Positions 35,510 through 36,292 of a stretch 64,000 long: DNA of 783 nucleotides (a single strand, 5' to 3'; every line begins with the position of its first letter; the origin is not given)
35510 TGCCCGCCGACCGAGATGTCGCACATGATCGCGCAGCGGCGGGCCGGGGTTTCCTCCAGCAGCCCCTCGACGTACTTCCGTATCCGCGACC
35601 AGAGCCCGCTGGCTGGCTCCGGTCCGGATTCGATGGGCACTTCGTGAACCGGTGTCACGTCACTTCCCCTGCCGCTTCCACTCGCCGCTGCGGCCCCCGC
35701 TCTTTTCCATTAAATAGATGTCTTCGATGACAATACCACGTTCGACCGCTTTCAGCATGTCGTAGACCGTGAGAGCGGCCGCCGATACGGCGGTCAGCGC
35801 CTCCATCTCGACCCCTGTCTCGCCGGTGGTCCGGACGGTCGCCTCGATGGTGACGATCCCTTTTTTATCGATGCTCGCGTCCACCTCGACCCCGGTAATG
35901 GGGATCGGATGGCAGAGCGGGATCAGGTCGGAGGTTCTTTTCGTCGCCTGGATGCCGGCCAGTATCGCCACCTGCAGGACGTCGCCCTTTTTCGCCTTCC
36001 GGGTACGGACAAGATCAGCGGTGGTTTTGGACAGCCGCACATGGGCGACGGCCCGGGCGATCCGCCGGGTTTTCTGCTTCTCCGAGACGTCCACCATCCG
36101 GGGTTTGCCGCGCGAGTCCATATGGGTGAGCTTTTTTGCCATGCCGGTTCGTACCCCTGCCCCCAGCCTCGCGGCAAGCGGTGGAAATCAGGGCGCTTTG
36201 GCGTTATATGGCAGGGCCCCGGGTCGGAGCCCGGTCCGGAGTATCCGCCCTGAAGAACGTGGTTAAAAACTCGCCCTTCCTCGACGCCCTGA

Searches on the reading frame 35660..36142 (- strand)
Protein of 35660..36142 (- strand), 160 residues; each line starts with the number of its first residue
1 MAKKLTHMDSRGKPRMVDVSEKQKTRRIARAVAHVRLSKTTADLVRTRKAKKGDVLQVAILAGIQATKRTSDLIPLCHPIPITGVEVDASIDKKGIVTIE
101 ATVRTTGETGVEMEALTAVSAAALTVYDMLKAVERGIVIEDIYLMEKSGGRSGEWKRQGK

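Call 34: find_homologous_proteins(query=window:35660-36142:-, max_evalue=1e-30)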
Query window:35660-36142:- (160 aa): 7963 proteins with E <= 1e-30 among 8000 candidates; the best 120 are listed.
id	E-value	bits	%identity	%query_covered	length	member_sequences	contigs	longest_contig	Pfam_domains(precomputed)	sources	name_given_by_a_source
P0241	1.8e-82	292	90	98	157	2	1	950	PF01967.28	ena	-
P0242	2.8e-73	263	82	98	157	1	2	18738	PF01967.28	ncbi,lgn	-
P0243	3.3e-73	262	82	98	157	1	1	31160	PF01967.28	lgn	-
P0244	7.9e-67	242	75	99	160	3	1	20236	PF01967.28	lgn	-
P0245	4.6e-65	236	78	97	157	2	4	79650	PF01967.28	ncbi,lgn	-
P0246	1.2e-59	218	76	89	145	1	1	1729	PF01967.28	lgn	-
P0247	2.1e-55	205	64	98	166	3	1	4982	PF01967.28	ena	-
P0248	2.9e-51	191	62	98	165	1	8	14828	PF01967.28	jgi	-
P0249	4.6e-51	191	59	99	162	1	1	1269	PF01967.28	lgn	-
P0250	6.8e-51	190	61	98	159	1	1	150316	PF01967.28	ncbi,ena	-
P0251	1.0e-50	190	63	96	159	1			PF01967.28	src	-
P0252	1.2e-50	189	66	94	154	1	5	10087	PF01967.28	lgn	-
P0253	2.0e-50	189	62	97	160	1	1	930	PF01967.28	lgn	-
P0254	2.0e-50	189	60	99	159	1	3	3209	PF01967.28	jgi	jgi:cyclic pyranopterin monophosphate synthase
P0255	2.4e-50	188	61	97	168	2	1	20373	PF01967.28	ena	-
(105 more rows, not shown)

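Call 35: find_encoding_contigs(protein=P0242, flank=10000, max_places=3)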
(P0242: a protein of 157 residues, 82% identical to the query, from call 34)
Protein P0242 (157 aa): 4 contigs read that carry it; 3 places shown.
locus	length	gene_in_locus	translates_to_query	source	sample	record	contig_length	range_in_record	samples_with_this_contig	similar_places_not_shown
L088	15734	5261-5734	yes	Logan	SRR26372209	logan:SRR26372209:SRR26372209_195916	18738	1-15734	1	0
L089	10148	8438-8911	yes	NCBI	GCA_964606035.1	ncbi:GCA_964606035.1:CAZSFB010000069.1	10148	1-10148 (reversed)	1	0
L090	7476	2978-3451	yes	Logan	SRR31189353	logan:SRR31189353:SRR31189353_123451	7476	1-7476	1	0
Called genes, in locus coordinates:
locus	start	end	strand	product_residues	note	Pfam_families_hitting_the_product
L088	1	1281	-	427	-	?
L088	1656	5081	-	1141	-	PF02574:S-methyl_trans, PF00809:Pterin_bind, PF02607:B12-binding_2, PF02310:B12-binding, PF02965:Met_synt_B12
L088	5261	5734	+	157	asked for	PF01967:MoaC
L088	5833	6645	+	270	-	PF00106:adh_short, PF08659:KR, PF13561:adh_short_C2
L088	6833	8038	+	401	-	PF28597:T2SSF_N (faint), PF13181:TPR_8 (faint), PF13428:TPR_14 (faint), PF00515:TPR_1, PF07719:TPR_2 (weak), PF13424:TPR_12 (weak), PF13414:TPR_11 (weak), PF14559:TPR_19 (weak), +2 more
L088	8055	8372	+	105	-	PF01491:Frataxin_Cyay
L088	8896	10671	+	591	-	PF02776:TPP_enzyme_N, PF00205:TPP_enzyme_M, PF02775:TPP_enzyme_C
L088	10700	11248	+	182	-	PF01842:ACT, PF22629:ACT_AHAS_ss, PF13710:ACT_5, PF10369:ALS_ss_C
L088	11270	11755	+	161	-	PF02566:OsmC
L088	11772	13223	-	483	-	PF00072:Response_reg, PF00004:AAA (faint), PF00158:Sigma54_activat, PF13191:AAA_16 (weak), PF14532:Sigma54_activ_2, PF07728:AAA_5 (weak), PF25601:AAA_lid_14, PF02954:HTH_8 (weak)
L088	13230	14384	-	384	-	PF00989:PAS, PF13188:PAS_8 (weak), PF08448:PAS_4, PF13426:PAS_9 (weak), PF00512:HisKA, PF02518:HATPase_c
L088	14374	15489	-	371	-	PF01207:Dus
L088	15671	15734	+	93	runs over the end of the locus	-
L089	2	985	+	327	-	?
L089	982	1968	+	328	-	-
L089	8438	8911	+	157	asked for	PF01967:MoaC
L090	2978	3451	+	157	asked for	PF01967:MoaC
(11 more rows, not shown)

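Call 36: find_encoding_contigs(protein=P0243, flank=10000, max_places=3)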
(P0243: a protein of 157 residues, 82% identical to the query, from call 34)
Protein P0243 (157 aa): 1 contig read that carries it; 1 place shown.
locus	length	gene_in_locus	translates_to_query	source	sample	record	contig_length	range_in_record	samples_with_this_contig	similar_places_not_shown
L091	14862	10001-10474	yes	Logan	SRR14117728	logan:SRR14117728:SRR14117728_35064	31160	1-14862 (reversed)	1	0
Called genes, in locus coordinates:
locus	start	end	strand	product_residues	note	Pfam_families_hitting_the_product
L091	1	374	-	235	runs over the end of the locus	PF02591:Zn_ribbon_9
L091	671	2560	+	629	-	PF00890:FAD_binding_2 (faint), PF01134:GIDA, PF07992:Pyr_redox_2 (faint), PF12831:FAD_oxidored, PF21680:GIDA_C_1st, PF13932:SAM_GIDA_C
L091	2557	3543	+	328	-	-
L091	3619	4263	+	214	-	PF00923:TAL_FSA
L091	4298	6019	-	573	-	PF07969:Amidohydro_3, PF01979:Amidohydro_1 (faint)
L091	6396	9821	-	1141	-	PF02574:S-methyl_trans, PF00809:Pterin_bind, PF02607:B12-binding_2, PF02310:B12-binding, PF02965:Met_synt_B12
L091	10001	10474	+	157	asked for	PF01967:MoaC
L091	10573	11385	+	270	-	PF00106:adh_short, PF08659:KR, PF13561:adh_short_C2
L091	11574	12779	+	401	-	PF28597:T2SSF_N (faint), PF13181:TPR_8 (faint), PF13428:TPR_14 (faint), PF00515:TPR_1, PF07719:TPR_2 (weak), PF13424:TPR_12 (weak), PF13414:TPR_11 (weak), PF14559:TPR_19 (weak), +2 more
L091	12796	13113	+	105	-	PF01491:Frataxin_Cyay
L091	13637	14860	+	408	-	?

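Call 37: find_encoding_contigs(protein=P0245, flank=10000, max_places=3)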
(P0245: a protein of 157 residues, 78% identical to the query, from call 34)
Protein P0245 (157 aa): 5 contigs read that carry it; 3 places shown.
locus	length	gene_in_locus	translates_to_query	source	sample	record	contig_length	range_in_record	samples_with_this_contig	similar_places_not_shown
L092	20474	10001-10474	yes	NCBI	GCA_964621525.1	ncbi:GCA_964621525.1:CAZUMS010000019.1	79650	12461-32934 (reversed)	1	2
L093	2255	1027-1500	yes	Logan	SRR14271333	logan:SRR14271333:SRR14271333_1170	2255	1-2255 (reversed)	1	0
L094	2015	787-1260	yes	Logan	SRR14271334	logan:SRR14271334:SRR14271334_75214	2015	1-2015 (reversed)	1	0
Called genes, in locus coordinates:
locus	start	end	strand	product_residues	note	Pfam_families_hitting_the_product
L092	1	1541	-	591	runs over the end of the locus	PF02776:TPP_enzyme_N, PF00205:TPP_enzyme_M, PF02775:TPP_enzyme_C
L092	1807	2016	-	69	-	PF02452:PemK_toxin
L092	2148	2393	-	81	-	-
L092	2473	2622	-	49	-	-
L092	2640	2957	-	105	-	PF01491:Frataxin_Cyay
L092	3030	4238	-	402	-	PF13424:TPR_12 (faint), PF13428:TPR_14 (faint), PF28597:T2SSF_N, PF13414:TPR_11 (faint), PF13432:TPR_16 (faint), PF00515:TPR_1 (weak), PF07719:TPR_2 (weak), PF14559:TPR_19 (weak), +2 more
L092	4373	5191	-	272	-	PF00106:adh_short, PF08659:KR, PF13561:adh_short_C2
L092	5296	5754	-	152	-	-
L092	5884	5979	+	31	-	-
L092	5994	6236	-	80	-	PF15919:HicB_lk_antitox, PF21748:UPF0150 (weak)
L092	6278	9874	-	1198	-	PF02574:S-methyl_trans, PF00809:Pterin_bind, PF02607:B12-binding_2, PF02310:B12-binding, PF02965:Met_synt_B12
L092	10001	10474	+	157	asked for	PF01967:MoaC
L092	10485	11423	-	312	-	PF04542:Sigma70_r2, PF08281:Sigma70_r4_2, PF04545:Sigma70_r4 (weak)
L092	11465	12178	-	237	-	PF08021:FAD_binding_9, PF04954:SIP (weak)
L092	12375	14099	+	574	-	PF07969:Amidohydro_3, PF01979:Amidohydro_1 (weak)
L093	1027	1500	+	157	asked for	PF01967:MoaC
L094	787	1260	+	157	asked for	PF01967:MoaC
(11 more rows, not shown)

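Call 41: find_encoding_contigs(protein=P0241, flank=10000, max_places=3)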
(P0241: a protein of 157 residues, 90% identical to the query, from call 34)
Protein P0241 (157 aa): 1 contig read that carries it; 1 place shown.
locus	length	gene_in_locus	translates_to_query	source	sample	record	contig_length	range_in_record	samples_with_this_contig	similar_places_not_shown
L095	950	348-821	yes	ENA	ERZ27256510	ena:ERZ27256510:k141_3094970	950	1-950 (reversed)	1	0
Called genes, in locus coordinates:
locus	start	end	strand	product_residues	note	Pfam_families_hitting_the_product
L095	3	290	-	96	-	?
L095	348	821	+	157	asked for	PF01967:MoaC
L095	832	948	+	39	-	?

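Call 42: find_encoding_contigs(protein=P0244, flank=10000, max_places=3)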
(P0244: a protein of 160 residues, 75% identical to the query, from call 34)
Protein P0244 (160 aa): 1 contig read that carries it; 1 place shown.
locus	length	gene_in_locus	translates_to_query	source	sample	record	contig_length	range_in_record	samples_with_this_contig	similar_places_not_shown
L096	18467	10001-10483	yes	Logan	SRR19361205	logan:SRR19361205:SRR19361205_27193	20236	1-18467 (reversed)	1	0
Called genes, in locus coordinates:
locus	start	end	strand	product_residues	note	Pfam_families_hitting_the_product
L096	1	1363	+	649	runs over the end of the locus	PF00012:HSP70, PF06723:MreB_Mbl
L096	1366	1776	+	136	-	-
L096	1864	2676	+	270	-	-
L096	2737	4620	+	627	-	PF01134:GIDA, PF01266:DAO (faint), PF07992:Pyr_redox_2 (faint), PF12831:FAD_oxidored, PF21680:GIDA_C_1st, PF13932:SAM_GIDA_C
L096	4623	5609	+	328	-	-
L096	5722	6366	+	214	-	PF00923:TAL_FSA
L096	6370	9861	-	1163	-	PF02574:S-methyl_trans, PF00809:Pterin_bind, PF02607:B12-binding_2, PF02310:B12-binding, PF02965:Met_synt_B12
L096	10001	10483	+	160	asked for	PF01967:MoaC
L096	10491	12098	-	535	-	PF00072:Response_reg, PF23198:PDE8A_N (faint), PF00072:Response_reg, PF00512:HisKA, PF02518:HATPase_c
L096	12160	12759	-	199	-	PF01339:CheB_methylest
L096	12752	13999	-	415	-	PF00072:Response_reg, PF00512:HisKA, PF02518:HATPase_c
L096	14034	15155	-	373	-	PF00493:MCM (weak), PF01078:Mg_chelatase (faint), PF07724:AAA_2, PF07728:AAA_5, PF00004:AAA, PF10431:ClpB_D2-small (weak)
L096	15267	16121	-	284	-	PF01435:Peptidase_M48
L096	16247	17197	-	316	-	PF20067:SSL_N (weak), PF08450:SGL, PF03088:Str_synth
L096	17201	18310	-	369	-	PF01180:DHO_dh, PF01207:Dus (weak), PF03060:NMO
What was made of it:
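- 35660..36142 (-): moaC, the conserved anchor gene upstream of the block. Syntenic with metH in all relatives examined (calls 35-37, 42).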
